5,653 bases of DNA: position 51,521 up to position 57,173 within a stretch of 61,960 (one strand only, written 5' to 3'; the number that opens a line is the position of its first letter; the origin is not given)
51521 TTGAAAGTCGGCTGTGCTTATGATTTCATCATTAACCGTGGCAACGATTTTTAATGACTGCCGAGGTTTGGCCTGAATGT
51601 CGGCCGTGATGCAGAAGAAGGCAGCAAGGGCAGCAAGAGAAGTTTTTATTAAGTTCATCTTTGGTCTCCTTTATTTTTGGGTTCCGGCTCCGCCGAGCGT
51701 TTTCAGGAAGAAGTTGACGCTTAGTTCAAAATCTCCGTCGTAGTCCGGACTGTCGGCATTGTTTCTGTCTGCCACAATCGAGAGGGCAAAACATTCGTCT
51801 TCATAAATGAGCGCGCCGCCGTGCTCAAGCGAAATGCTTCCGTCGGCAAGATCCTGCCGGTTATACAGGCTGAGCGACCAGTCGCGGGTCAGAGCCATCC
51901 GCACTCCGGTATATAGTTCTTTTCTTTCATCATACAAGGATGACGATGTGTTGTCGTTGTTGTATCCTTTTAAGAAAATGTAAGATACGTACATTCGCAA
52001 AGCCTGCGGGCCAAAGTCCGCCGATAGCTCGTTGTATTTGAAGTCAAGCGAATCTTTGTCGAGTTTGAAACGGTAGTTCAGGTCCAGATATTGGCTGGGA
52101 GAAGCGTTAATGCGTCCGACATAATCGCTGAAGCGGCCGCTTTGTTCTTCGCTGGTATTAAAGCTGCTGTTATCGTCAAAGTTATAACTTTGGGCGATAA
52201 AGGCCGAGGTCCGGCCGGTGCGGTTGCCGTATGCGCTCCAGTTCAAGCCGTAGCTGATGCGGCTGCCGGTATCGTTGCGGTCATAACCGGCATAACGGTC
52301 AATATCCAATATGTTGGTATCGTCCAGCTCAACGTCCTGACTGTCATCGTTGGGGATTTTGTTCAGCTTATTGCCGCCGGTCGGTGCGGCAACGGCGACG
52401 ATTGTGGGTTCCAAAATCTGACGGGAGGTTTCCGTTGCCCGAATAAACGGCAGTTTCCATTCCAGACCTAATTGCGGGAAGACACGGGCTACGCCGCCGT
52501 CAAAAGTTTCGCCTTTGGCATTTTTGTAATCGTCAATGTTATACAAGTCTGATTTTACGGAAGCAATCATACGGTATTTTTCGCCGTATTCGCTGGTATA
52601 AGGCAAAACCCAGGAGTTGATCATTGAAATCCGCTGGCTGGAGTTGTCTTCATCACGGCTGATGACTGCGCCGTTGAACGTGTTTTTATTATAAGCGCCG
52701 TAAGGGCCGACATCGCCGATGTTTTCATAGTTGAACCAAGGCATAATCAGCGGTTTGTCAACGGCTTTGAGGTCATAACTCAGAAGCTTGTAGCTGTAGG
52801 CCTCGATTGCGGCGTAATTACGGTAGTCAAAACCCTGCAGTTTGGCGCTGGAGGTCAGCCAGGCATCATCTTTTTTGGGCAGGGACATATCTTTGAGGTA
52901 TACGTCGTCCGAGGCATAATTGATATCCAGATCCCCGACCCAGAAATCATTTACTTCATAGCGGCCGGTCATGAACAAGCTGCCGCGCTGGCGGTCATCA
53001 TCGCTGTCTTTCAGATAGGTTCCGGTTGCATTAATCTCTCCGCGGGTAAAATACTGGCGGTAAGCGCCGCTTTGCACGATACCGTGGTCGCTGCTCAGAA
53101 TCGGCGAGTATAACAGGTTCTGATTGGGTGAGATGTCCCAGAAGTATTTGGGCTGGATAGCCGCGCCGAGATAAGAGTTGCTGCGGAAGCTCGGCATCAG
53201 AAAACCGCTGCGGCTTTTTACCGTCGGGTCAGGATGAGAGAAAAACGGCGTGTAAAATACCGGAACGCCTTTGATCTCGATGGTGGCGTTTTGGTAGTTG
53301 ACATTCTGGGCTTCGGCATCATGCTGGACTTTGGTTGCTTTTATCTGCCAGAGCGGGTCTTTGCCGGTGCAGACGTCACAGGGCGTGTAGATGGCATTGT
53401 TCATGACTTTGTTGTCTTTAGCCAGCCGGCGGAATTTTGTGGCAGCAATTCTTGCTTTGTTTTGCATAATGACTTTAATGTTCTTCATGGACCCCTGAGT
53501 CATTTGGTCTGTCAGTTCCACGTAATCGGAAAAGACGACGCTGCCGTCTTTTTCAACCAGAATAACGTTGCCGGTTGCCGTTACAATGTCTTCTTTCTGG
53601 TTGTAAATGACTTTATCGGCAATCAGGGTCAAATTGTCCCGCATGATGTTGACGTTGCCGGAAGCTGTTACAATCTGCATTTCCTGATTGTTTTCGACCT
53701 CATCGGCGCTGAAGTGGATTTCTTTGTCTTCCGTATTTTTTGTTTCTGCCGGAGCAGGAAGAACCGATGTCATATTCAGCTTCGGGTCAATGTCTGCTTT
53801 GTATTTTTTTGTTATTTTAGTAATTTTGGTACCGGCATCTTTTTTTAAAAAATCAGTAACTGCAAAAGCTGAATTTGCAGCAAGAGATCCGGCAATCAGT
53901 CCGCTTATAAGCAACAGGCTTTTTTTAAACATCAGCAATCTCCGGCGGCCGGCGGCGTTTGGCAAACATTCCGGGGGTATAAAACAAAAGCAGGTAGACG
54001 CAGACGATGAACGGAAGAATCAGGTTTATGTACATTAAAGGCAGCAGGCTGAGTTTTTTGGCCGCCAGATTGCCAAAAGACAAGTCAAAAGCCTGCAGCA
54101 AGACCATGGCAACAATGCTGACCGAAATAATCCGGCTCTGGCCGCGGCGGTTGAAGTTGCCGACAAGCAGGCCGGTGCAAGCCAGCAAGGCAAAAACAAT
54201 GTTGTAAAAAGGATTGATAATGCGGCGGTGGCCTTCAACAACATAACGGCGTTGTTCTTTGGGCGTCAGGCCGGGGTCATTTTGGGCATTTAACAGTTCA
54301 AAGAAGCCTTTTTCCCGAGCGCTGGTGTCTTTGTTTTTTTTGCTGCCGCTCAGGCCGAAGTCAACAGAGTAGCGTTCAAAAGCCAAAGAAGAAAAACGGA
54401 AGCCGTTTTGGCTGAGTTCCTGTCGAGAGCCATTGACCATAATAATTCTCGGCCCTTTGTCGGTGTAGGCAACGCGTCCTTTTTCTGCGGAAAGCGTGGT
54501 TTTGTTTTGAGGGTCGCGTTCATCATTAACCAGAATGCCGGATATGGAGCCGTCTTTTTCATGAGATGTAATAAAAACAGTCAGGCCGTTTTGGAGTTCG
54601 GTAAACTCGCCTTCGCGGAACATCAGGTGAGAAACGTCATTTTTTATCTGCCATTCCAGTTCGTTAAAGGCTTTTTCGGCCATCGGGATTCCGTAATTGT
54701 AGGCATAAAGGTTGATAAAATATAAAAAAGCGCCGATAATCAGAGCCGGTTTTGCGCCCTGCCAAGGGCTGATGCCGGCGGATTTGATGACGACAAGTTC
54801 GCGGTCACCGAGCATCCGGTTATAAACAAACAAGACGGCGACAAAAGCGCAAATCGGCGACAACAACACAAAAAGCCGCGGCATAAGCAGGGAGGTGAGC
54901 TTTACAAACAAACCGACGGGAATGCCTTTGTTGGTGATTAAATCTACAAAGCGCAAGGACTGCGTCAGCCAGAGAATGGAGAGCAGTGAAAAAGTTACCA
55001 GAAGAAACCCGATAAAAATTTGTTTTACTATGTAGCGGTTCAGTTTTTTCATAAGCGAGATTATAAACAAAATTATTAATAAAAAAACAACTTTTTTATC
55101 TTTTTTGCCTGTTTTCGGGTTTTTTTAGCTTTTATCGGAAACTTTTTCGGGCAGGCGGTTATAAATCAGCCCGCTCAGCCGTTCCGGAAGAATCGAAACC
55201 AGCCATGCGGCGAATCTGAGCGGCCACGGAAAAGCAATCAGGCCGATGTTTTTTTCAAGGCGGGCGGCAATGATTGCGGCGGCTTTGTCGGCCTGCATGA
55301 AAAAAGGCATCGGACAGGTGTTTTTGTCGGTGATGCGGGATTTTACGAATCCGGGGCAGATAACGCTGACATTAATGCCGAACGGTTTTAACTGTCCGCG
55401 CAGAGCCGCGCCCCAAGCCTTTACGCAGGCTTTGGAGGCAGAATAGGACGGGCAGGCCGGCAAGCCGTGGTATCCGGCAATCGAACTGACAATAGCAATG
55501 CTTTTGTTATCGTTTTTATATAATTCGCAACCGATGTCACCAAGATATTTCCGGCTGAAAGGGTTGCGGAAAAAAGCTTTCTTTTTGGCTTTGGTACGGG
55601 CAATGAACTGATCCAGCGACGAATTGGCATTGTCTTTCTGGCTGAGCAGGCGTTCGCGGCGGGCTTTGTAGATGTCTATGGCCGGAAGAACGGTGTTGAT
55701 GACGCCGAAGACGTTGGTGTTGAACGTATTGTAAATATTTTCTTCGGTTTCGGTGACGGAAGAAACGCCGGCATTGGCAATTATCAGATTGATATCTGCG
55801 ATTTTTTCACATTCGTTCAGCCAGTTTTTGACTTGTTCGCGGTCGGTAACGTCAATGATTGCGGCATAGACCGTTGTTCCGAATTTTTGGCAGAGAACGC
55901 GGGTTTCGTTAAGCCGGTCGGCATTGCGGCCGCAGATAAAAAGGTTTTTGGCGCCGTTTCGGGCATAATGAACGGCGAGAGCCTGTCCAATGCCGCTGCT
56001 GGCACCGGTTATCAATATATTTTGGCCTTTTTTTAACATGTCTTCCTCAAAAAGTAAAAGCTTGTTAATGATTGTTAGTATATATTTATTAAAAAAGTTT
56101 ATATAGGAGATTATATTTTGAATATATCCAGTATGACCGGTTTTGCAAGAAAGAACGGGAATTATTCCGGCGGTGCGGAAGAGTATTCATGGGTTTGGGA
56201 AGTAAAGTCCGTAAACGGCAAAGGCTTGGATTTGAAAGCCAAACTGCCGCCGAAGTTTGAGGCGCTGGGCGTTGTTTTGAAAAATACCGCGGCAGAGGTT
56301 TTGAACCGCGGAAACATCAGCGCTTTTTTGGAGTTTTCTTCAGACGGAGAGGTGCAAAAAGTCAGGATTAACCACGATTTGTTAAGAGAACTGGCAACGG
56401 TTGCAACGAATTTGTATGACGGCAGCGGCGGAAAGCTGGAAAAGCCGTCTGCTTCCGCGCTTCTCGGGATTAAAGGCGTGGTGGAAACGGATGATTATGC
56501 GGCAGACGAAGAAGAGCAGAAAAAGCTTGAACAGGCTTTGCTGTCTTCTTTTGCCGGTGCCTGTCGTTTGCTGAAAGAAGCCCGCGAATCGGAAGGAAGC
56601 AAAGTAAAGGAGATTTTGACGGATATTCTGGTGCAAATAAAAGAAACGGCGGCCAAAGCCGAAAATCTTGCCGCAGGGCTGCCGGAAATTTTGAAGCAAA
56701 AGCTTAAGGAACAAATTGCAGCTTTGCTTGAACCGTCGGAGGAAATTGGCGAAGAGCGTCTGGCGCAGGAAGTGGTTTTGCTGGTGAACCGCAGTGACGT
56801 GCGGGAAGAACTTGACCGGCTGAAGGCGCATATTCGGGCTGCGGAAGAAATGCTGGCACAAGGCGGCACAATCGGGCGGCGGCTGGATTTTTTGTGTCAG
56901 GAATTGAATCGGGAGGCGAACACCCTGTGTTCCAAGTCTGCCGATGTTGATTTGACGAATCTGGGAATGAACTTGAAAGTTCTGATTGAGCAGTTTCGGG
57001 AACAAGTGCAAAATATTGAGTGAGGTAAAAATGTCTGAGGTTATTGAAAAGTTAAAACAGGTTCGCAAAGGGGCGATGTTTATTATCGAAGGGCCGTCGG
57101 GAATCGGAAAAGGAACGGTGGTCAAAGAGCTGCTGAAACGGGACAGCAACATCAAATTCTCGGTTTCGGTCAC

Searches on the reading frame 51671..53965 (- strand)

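Call 73: search_protein_families(library=pfam, proteins=[window:51671-53965:-], max_evalue=0.0001)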
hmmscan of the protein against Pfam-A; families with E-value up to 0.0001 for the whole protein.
window:51671-53965:- (764 aa): 2 families
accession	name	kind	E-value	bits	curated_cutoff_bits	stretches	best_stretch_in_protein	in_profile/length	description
PF04453.20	LptD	-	7.6e-51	174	22.4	1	326-696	2-384/384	LPS transport system D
PF03968.19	LptD_N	-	1.5e-06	28.9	20.4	1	86-169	3-82/113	LptA/(LptD N-terminal domain) LPS transport protein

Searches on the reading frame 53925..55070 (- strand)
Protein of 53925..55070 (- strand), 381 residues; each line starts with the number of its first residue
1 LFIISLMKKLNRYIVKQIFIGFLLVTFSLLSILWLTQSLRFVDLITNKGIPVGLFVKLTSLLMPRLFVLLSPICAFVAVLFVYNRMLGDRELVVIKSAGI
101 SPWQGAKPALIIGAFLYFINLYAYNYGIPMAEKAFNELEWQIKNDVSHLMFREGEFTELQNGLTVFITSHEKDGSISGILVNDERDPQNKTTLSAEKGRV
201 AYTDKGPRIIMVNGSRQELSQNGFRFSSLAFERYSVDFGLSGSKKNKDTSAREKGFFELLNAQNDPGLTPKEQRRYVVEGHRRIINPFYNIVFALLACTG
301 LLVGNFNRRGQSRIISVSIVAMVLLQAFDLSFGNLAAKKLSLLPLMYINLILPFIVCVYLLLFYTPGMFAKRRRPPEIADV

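Call 73: search_protein_families(library=pfam, proteins=[window:53925-55070:-], max_evalue=0.0001)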
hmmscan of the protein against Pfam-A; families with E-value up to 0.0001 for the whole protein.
window:53925-55070:- (381 aa): 1 family
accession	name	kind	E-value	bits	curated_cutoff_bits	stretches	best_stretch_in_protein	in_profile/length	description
PF03739.19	LptF_LptG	-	6.8e-69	233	27.9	1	12-361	1-351/353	Lipopolysaccharide export system permease LptF/LptG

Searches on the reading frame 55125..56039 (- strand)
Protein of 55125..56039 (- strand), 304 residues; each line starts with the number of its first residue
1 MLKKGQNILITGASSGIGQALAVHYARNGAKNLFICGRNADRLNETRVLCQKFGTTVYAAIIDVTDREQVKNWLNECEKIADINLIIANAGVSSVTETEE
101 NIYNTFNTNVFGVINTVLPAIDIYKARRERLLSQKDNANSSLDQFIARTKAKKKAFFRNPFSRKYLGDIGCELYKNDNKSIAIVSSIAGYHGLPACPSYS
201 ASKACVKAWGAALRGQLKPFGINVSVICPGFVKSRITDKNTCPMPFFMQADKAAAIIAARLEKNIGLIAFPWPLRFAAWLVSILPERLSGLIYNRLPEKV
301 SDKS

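Call 73: search_protein_families(library=pfam, proteins=[window:55125-56039:-], max_evalue=0.0001)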
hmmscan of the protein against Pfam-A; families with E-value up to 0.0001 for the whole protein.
window:55125-56039:- (304 aa): 4 families
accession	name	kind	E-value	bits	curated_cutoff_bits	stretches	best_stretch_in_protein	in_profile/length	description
PF00106.31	adh_short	-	3.9e-36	124.8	26.6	2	7-123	2-122/195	short chain dehydrogenase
PF13561.12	adh_short_C2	-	7.8e-19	68.6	27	2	12-124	1-119/236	Enoyl-(Acyl carrier protein) reductase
PF08659.16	KR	-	1.1e-13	51.9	22.6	1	8-98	3-97/180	KR domain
PF02719.21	Polysacc_synt_2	-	7.3e-09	35.7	20.2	1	8-121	1-116/293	Polysaccharide biosynthesis protein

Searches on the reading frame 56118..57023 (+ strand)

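Call 73: search_protein_families(library=pfam, proteins=[window:56118-57023:+], max_evalue=0.0001)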
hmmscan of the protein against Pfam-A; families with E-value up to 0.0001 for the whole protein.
window:56118-57023:+ (301 aa): 2 families
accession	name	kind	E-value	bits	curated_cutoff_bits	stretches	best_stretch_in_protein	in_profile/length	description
PF08340.16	YicC-like_C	-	7.3e-40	136.3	27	1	186-301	6-120/120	Endoribonuclease YicC-like, C-terminal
PF03755.18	YicC-like_N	-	6.7e-32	111.5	25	1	3-164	1-155/156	Endoribonuclease YicC-like, N-terminal region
